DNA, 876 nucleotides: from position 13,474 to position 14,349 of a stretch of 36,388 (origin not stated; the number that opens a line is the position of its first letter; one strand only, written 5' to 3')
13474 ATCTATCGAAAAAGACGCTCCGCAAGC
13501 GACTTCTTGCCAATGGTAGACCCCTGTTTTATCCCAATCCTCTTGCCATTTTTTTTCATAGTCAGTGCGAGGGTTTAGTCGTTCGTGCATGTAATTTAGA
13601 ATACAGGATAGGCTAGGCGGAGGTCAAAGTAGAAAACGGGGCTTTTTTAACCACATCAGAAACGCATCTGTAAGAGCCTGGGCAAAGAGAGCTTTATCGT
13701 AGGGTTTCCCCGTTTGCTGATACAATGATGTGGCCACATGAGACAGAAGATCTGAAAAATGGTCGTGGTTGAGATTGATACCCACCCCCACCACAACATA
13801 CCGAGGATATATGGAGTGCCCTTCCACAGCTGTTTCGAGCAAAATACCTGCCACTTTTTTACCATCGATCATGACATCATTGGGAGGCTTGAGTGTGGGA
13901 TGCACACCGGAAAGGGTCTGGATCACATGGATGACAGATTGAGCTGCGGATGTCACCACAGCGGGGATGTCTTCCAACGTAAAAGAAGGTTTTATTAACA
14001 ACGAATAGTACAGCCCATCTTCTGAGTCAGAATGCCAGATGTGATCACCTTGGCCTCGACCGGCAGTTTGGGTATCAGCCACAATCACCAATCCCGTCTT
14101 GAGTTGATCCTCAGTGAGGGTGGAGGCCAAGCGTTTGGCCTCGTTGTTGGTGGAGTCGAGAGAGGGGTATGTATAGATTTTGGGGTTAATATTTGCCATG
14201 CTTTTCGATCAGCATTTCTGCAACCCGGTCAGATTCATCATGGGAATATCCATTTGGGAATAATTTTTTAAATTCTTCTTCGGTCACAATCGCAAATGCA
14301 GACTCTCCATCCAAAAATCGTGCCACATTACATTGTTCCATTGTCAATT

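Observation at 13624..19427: Two minimal biotin-protein-ligase paralogs bracket the carboxylase gene, and one has degenerate catalytic motifs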

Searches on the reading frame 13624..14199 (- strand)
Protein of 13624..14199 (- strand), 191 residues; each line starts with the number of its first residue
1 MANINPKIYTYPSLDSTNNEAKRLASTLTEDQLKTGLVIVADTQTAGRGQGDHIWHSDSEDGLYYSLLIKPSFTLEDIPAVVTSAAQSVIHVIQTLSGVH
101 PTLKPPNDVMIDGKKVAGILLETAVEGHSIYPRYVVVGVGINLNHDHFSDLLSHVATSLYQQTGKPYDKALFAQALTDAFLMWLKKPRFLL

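Call 3: search_protein_families(library=pfam, proteins=[window:13624-14199:-], max_evalue=0.01)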
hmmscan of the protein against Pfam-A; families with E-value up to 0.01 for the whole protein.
window:13624-14199:- (191 aa): 3 families
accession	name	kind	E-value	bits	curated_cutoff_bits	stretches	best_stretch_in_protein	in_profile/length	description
PF03099.24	BPL_LplA_LipB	-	8.6e-20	71.4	21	1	14-142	5-133/133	Biotin/lipoate A/B protein ligase family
PF16917.10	BPL_LplA_LipB_2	-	0.00067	19.7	27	1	47-185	27-167/183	Biotin/lipoate A/B protein ligase family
PF21948.1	LplA-B_cat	-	0.0015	18.9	27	1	62-121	74-131/200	Lipoyl protein ligase A/B catalytic domain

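Call 4: search_protein_families(library=ncbifam, proteins=[window:13624-14199:-], max_evalue=0.01)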
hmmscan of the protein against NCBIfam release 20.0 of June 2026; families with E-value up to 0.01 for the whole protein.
window:13624-14199:- (191 aa): 11 families
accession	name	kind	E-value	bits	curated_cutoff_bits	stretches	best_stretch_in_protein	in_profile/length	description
TIGR00121.1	birA_ligase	equivalog_domain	5.9e-33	114.4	83.1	1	8-177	2-161/235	biotin--[acetyl-CoA-carboxylase] ligase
NF006206.0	PRK08330.1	equivalog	2.5e-29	102.4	311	1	4-168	9-159/243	biotin--protein ligase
NF008848.0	PRK11886.1-3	equivalog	5.3e-25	88.1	362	1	8-184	80-249/319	bifunctional biotin--[acetyl-CoA-carboxylase] ligase/biotin operon repressor BirA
NF008846.0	PRK11886.1-1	equivalog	5.2e-22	78.5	353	1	8-164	77-229/312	bifunctional biotin--[acetyl-CoA-carboxylase] ligase/biotin operon repressor BirA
NF008847.0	PRK11886.1-2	equivalog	7.1e-20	71.6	293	1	4-184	77-250/320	bifunctional biotin--[acetyl-CoA-carboxylase] ligase/biotin operon repressor BirA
NF005405.0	PRK06955.1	equivalog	2.2e-16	59.9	312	1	25-147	54-177/300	biotin--[acetyl-CoA-carboxylase] ligase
NF004607.0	PRK05935.1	equivalog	2.4e-16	60.1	219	1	9-178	6-169/190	biotin--protein ligase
NF008850.0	PRK11886.1-5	equivalog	5.1e-15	55.5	489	1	4-145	77-211/320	bifunctional biotin--[acetyl-CoA-carboxylase] ligase/biotin operon repressor BirA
NF006294.0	PRK08477.1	equivalog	2.5e-13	49.9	179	1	7-146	5-134/214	biotin--[acetyl-CoA-carboxylase] ligase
NF008849.0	PRK11886.1-4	equivalog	2.4e-12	46.6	474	1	8-150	81-216/320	bifunctional biotin--[acetyl-CoA-carboxylase] ligase/biotin operon repressor BirA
NF009862.0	PRK13325.1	equivalog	4.2e-07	29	761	1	16-151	92-221/592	bifunctional biotin--[acetyl-CoA-carboxylase] ligase/type III pantothenate kinase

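Call 9: search_solved_structures(query=window:13624-14199:-, max_evalue=0.001, show_alignments=3)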
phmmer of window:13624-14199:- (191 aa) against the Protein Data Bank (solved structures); distinct sequences matched with E-value up to 0.001: 28.
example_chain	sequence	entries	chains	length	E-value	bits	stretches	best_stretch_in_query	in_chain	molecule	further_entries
2eay_A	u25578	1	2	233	9.1e-17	64.5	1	27-170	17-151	Biotin [acetyl-CoA-carboxylase] ligase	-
3efs_A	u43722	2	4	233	1.2e-16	64.1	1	27-170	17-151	Biotin [acetyl-CoA-carboxylase] ligase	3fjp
3efr_A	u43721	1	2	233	3e-16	62.8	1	27-170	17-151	Biotin [acetyl-CoA-carboxylase] ligase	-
1wnl_A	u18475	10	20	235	2.6e-15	59.7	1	31-161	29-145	biotin--[acetyl-CoA-carboxylase] ligase | 235aa long hypothetical biotin-[acetyl-CoA-carboxylase] ligase | 235aa long hypothetical biotin--[acetyl-CoA-carboxyla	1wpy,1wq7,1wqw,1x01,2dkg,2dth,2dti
2dve_A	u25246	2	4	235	4.9e-15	58.8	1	31-161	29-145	Biotin Protein Ligase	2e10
2dxu_A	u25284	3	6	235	4.9e-15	58.8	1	31-161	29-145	biotin--[acetyl-CoA-carboxylase] ligase | 235aa long hypothetical biotin--[acetyl-CoA-carboxylase] ligase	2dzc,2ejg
2ej9_A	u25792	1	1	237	5.3e-15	58.7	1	12-186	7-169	Putative biotin ligase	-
3rir_A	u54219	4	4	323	1.3e-14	57.4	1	10-176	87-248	Biotin-[acetyl-CoA-carboxylase] ligase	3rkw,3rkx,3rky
4ha8_A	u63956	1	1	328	1.3e-14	57.4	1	10-176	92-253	Biotin-[acetyl-CoA-carboxylase] ligase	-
3v7r_A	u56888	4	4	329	1.3e-14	57.4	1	10-176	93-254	Biotin ligase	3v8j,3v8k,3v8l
4dq2_A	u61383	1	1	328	1.4e-14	57.4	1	10-176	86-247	Biotin-[acetyl-CoA-carboxylase] ligase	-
6apw_A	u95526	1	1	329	1.4e-14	57.4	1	10-176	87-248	Bifunctional ligase/repressor BirA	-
3v7c_A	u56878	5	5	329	1.4e-14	57.4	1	10-176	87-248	Biotin ligase | Bifunctional ligase/repressor BirA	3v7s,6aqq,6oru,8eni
6ndl_A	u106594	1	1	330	1.4e-14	57.4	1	10-176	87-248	Biotin Protein Ligase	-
2djz_A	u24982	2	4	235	1.8e-14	57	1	31-161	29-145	235aa long hypothetical biotin-[acetyl-CoA-carboxylase] ligase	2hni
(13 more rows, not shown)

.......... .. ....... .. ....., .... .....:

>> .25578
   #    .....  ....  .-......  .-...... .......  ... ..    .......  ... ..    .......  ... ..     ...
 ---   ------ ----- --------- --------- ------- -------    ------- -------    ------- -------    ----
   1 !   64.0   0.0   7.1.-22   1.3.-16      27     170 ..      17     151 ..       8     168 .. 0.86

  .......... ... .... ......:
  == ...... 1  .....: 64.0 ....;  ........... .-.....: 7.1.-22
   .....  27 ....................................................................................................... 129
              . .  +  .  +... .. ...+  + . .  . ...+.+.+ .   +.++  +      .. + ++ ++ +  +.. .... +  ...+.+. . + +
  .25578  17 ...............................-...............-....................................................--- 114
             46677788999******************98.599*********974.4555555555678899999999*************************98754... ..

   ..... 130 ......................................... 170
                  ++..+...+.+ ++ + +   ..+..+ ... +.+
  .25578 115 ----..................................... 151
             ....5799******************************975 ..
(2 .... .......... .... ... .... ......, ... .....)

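Call 11: find_encoding_contigs(protein=window:13624-14199:-, flank=10000, max_places=6)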
Protein window:13624-14199:- (191 aa): 2 contigs read that carry it; 1 place shown.
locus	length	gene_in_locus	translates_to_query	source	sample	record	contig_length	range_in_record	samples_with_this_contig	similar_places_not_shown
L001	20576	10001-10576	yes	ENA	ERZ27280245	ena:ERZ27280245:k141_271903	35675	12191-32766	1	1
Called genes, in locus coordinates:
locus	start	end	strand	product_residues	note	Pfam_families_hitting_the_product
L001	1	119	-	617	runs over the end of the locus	-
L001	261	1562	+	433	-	PF07498:Rho_N, PF07497:Rho_RNA_bind, PF00006:ATP-synt_ab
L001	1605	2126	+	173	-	PF20221:DUF6580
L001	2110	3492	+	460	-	-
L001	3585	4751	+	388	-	PF13173:AAA_14, PF13635:DUF4143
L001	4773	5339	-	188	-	PF03099:BPL_LplA_LipB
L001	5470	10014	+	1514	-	PF00289:Biotin_carb_N, PF02786:CPSase_L_D2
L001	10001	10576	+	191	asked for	PF03099:BPL_LplA_LipB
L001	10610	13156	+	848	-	PF00133:tRNA-synt_1, PF01406:tRNA-synt_1e (faint), PF09334:tRNA-synt_1g, PF08264:Anticodon_1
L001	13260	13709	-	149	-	PF02502:LacAB_rpiB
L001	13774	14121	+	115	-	PF00892:EamA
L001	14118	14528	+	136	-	-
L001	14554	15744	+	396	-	PF00155:Aminotran_1_2, PF01041:DegT_DnrJ_EryC1 (weak)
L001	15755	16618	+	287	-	-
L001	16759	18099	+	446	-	PF11638:DnaA_N, PF00308:Bac_DnaA, PF01695:IstB_IS21, PF00004:AAA (weak), PF08299:Bac_DnaA_C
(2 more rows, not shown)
